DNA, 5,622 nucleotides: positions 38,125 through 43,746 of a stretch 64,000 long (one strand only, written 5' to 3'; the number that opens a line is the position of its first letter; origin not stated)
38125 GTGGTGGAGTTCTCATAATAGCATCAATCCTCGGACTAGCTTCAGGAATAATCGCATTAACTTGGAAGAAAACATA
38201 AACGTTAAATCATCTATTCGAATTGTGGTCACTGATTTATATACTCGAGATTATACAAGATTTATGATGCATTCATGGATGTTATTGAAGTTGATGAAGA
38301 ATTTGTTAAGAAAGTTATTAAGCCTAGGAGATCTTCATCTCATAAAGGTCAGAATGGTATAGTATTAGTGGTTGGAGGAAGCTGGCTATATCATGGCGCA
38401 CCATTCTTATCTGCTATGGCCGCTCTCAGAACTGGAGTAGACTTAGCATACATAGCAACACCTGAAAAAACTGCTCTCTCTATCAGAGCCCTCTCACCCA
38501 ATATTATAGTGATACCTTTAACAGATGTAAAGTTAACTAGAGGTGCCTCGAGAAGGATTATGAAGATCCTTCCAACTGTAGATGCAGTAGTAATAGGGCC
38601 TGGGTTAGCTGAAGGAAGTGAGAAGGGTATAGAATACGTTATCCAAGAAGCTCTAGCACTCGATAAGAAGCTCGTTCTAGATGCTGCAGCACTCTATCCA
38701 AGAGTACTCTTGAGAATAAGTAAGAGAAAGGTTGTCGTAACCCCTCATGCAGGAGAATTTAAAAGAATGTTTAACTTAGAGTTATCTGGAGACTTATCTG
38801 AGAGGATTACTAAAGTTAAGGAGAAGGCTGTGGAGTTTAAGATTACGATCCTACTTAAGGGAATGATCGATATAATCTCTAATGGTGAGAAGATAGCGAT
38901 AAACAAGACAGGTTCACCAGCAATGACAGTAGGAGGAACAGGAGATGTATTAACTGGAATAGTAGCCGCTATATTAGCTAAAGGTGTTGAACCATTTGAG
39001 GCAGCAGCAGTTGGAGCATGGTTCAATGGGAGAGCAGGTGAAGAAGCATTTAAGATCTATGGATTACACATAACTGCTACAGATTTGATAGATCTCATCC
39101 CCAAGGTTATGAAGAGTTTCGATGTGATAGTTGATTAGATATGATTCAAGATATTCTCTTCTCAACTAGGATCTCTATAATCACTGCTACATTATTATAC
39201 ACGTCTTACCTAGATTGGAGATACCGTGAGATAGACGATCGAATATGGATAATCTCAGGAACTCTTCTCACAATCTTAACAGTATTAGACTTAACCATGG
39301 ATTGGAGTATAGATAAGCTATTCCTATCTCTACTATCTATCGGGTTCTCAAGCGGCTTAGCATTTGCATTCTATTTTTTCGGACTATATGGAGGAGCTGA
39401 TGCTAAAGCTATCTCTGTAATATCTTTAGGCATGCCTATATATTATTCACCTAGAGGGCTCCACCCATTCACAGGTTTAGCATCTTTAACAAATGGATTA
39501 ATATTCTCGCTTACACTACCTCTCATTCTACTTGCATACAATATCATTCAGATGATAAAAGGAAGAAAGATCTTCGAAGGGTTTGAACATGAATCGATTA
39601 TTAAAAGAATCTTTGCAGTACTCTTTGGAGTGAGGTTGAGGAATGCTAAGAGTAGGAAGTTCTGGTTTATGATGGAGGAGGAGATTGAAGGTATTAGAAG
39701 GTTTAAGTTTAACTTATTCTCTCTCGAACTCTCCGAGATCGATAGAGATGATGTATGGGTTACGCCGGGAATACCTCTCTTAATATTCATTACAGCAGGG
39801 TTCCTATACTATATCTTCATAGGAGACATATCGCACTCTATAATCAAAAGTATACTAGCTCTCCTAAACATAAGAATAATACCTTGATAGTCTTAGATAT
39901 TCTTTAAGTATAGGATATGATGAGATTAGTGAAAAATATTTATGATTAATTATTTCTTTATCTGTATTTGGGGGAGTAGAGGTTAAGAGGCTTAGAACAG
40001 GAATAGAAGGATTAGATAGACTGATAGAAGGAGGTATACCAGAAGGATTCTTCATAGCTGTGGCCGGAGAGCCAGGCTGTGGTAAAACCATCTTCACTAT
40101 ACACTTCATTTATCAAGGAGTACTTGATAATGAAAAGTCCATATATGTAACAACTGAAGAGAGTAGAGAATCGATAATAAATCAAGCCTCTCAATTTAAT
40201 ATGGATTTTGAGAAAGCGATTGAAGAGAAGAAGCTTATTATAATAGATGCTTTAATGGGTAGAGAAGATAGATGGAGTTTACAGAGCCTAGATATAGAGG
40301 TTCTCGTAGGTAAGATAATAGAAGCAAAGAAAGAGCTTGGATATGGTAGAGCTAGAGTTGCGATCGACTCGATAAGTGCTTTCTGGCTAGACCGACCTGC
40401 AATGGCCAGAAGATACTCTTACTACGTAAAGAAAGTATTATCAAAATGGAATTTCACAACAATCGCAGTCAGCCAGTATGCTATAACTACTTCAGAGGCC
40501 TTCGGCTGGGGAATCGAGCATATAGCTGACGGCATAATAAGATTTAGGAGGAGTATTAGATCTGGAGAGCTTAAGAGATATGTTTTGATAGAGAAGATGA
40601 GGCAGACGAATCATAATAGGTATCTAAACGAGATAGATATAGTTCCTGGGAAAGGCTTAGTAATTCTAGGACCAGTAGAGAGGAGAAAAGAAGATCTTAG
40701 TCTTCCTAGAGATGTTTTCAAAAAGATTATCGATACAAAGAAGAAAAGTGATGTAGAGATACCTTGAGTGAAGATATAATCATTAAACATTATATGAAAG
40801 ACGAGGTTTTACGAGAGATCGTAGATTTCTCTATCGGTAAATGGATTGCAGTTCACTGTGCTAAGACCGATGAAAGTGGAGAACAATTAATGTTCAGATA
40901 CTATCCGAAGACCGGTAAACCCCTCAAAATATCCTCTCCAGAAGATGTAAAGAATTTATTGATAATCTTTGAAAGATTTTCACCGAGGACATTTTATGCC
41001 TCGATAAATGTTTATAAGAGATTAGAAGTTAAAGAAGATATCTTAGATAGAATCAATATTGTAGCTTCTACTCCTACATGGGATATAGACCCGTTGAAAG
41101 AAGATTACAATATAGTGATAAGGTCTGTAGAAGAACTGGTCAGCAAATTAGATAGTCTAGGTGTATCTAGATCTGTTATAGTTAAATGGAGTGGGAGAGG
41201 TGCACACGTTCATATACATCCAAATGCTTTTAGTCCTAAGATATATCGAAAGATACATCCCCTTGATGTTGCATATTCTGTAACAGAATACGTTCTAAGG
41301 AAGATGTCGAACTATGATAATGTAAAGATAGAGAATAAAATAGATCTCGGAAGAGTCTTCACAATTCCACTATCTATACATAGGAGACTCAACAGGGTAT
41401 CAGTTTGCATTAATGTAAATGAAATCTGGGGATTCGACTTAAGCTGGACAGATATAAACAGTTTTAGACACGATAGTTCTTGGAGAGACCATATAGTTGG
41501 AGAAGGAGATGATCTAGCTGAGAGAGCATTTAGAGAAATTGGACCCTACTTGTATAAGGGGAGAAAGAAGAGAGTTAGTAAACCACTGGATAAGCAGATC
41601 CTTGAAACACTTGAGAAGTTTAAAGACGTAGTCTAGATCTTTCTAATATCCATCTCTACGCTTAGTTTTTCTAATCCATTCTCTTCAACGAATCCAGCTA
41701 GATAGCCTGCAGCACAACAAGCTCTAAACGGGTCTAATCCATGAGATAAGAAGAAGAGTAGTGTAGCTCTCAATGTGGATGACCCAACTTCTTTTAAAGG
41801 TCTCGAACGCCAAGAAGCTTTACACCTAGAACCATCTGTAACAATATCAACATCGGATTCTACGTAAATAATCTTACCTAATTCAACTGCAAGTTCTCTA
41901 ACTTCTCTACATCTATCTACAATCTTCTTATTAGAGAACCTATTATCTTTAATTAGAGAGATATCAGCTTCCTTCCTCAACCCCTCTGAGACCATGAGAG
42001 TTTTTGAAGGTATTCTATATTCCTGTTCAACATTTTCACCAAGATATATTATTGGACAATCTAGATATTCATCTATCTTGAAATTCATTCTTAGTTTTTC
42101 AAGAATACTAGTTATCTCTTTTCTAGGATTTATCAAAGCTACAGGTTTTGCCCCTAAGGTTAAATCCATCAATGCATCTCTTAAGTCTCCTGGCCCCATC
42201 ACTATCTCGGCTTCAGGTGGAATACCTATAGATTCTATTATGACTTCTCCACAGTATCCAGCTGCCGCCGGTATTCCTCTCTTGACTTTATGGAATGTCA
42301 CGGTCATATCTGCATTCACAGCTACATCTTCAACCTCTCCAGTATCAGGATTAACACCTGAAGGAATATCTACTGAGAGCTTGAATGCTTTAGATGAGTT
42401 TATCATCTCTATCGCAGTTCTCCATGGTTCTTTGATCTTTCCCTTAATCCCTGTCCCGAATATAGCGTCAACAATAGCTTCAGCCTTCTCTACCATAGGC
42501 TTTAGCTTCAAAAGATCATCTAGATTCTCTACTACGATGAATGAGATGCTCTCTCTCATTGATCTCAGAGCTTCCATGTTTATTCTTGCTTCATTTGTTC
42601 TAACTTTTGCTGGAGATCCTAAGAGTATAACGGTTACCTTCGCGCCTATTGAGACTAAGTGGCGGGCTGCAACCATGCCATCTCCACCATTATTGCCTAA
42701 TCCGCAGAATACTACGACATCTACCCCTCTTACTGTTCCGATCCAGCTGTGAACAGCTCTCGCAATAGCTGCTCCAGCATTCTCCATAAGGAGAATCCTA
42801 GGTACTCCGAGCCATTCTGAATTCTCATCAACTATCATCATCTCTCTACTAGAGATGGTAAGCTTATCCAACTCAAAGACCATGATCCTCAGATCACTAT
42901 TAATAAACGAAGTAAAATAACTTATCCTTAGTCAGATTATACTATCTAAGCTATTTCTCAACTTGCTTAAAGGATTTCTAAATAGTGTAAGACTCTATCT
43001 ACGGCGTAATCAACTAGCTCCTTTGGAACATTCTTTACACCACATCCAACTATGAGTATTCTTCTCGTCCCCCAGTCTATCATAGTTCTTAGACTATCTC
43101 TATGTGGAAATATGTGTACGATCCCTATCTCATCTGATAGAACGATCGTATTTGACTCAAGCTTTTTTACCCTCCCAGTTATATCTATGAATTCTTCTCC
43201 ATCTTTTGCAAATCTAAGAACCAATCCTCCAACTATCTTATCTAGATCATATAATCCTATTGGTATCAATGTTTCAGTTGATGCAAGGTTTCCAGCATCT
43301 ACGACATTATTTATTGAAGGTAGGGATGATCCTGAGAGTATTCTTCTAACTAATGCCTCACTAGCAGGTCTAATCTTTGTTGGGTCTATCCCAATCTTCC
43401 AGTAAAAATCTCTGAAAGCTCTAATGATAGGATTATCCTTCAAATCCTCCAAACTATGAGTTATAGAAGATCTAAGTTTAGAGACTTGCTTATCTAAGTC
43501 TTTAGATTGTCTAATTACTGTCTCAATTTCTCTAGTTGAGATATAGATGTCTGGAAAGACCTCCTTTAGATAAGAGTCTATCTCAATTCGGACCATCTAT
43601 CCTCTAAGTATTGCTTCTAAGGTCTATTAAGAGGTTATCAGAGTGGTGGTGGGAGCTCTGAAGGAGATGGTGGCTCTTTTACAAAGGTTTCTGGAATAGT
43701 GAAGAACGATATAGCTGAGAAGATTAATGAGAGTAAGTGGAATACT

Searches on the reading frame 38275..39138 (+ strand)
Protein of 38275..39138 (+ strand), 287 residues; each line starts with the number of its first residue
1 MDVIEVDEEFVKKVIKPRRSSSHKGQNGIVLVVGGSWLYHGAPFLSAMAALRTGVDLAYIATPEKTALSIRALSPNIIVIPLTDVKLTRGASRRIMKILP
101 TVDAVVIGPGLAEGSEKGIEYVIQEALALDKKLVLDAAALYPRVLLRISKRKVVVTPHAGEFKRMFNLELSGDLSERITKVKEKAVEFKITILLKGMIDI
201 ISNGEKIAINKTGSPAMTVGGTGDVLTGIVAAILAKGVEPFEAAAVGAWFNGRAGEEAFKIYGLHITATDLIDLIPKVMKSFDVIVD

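Call 25: search_protein_families(library=pfam, proteins=[window:38275-39138:+], max_evalue=0.00001)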
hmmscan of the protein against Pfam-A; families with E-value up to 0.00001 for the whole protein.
window:38275-39138:+ (287 aa): 2 families
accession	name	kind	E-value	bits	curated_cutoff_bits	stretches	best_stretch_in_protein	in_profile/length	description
PF01256.23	Carb_kinase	-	1.2e-53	182.5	27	1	30-277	1-242/242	NAD(P)H-hydrate dehydratase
PF02110.20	HK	-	1.6e-07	31.4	27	1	177-258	140-222/247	Hydroxyethylthiazole kinase family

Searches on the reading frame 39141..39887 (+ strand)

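Call 25: search_protein_families(library=pfam, proteins=[window:39141-39887:+], max_evalue=0.00001)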
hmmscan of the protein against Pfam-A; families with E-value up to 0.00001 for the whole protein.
window:39141-39887:+ (248 aa): 2 families
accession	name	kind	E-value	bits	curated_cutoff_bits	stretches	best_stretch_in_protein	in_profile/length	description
PF06847.16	Arc_PepC_II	-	1.5e-09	38.7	29.9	1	175-230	40-93/93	Archaeal Peptidase A24 C-terminus Type II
PF01478.23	Peptidase_A24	-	3.7e-09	37.4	26.5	1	13-123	2-103/104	Type IV leader peptidase family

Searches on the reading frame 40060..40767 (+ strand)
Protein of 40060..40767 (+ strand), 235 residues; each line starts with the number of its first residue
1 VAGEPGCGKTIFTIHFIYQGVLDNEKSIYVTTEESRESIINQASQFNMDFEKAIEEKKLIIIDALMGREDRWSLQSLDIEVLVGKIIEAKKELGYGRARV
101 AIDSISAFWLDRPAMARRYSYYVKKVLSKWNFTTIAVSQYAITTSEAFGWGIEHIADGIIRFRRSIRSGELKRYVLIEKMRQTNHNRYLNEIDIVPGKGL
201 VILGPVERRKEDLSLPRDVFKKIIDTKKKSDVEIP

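Call 25: search_protein_families(library=pfam, proteins=[window:40060-40767:+], max_evalue=0.00001)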
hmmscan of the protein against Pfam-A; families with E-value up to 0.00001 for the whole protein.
window:40060-40767:+ (235 aa): 1 family
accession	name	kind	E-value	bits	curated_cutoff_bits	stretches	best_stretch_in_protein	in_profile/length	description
PF06745.19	ATPase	-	4.3e-46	157.6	26.6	1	2-204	25-228/231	KaiC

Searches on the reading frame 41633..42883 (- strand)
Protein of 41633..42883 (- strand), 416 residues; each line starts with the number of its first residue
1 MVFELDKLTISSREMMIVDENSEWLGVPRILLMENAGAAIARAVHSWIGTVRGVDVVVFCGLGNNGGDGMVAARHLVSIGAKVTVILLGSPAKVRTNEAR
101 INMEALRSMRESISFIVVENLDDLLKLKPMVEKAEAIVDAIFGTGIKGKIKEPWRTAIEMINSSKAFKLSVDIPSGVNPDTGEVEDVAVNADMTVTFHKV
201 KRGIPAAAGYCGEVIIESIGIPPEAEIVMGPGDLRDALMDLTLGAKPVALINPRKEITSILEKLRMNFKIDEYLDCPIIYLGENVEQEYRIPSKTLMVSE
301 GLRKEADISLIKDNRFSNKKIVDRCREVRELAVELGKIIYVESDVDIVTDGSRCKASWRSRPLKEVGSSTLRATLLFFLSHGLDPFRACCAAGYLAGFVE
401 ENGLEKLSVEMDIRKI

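Call 25: search_protein_families(library=pfam, proteins=[window:41633-42883:-], max_evalue=0.00001)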
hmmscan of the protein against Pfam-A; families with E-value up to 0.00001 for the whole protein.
window:41633-42883:- (416 aa): 1 family
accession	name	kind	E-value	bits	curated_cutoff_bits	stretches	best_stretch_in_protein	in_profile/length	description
PF03853.21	YjeF_N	-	1.3e-48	165.6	24.9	1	32-203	4-169/169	YjeF-related protein N-terminus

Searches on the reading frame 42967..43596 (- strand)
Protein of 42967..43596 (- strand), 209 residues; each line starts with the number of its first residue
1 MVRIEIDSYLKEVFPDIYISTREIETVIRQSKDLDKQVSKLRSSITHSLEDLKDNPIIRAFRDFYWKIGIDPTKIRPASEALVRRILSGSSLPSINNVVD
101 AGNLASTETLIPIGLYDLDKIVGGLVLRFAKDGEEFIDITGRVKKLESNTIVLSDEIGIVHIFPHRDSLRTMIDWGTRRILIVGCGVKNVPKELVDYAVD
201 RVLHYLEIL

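Call 25: search_protein_families(library=pfam, proteins=[window:42967-43596:-], max_evalue=0.00001)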
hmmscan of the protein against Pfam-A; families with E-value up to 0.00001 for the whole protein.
window:42967-43596:- (209 aa): 1 family
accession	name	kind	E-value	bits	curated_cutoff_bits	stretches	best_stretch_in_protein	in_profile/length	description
PF03483.22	B3_4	-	7.6e-31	107.5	29.3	1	62-190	3-153/174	B3/4 domain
